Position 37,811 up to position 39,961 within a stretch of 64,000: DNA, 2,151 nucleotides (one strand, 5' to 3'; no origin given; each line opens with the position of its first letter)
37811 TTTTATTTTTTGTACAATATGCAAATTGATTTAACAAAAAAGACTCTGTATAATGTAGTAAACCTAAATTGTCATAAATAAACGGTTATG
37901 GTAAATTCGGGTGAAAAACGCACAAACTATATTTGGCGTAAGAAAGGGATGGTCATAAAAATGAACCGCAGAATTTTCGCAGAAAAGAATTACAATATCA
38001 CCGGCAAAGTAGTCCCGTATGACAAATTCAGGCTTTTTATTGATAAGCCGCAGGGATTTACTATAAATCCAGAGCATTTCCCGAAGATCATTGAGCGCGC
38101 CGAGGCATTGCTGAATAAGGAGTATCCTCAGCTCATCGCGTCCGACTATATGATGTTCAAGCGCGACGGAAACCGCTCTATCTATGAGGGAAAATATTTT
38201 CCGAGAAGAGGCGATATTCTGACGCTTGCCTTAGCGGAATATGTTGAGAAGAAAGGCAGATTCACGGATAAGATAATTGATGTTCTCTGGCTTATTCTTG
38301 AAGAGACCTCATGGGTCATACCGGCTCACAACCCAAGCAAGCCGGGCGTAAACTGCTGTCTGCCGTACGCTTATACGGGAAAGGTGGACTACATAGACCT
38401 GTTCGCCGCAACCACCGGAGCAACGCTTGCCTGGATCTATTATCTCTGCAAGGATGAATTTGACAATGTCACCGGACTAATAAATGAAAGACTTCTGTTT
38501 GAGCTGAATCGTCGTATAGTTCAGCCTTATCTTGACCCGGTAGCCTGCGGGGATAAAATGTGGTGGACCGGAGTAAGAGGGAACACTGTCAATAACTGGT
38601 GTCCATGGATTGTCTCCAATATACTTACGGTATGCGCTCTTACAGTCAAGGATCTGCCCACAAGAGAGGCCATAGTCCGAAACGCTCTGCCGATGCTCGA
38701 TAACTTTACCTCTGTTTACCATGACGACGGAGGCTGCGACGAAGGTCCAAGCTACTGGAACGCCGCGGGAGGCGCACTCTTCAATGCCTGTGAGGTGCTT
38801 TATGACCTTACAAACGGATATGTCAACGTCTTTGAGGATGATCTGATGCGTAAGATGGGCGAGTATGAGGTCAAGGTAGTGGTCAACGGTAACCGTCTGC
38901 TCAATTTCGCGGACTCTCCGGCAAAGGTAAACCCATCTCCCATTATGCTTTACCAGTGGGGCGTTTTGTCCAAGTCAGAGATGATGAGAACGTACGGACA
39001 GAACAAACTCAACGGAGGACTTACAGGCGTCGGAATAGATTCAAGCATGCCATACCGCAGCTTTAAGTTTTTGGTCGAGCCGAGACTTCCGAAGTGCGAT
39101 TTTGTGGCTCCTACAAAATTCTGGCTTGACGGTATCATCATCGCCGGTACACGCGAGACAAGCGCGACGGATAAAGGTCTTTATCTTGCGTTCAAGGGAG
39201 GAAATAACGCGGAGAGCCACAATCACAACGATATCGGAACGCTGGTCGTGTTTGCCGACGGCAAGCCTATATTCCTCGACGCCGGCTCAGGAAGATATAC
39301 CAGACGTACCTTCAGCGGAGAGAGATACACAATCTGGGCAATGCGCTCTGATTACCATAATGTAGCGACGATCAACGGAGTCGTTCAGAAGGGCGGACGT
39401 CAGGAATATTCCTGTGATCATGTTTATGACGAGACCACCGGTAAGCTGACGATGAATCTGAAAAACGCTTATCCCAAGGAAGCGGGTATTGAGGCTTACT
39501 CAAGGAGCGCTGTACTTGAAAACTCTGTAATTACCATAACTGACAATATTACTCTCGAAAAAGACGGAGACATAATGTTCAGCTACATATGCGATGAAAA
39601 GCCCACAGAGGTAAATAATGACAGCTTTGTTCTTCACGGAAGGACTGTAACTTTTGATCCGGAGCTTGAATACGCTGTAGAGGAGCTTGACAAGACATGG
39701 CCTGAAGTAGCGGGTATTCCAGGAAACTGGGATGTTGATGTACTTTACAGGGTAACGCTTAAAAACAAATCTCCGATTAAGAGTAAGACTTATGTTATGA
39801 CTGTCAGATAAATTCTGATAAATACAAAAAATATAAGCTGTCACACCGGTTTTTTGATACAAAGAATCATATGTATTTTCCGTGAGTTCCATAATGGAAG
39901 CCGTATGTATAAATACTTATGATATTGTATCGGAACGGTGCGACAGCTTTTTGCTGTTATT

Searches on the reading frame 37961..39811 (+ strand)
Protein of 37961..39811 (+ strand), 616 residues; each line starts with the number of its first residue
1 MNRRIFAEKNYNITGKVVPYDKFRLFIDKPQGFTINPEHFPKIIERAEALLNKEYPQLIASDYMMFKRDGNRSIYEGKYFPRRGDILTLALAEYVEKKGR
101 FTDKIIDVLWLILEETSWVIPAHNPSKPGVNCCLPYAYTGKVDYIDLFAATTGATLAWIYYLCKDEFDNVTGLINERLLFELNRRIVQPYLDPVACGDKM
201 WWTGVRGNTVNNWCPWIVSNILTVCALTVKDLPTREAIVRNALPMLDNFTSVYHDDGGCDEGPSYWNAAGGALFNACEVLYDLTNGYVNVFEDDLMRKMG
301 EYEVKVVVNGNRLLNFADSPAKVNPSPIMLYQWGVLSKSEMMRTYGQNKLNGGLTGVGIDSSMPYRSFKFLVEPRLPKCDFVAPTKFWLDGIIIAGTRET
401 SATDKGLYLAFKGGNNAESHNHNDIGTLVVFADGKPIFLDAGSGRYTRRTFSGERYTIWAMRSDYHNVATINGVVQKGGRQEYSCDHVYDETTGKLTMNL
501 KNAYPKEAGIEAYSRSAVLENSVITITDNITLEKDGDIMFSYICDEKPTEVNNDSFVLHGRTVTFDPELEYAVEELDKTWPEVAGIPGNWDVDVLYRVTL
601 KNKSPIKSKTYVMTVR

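Call 18: search_protein_families(library=pfam, proteins=[window:37961-39811:+])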
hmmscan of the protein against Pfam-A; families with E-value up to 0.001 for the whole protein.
window:37961-39811:+ (616 aa): 1 family
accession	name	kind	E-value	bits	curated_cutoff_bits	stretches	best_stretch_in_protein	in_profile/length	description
PF07940.18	Hepar_II_III_C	-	3.3e-08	33.8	24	1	407-542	22-163/237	Heparinase II/III-like, C-terminal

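Call 45: find_encoding_contigs(protein=window:37961-39811:+, flank=6000, max_places=8)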
Protein window:37961-39811:+ (616 aa): no gene with exactly this product is on record in the collection.
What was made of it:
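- Tried and rejected: An exact-protein look-up for the heparinase-like gene found nothing (call 45).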

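Call 84: search_protein_families(library=ncbifam, max_evalue=0.00001, proteins=[window:37961-39811:+])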
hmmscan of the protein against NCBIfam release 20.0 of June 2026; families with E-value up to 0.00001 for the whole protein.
window:37961-39811:+ (616 aa): 0 families
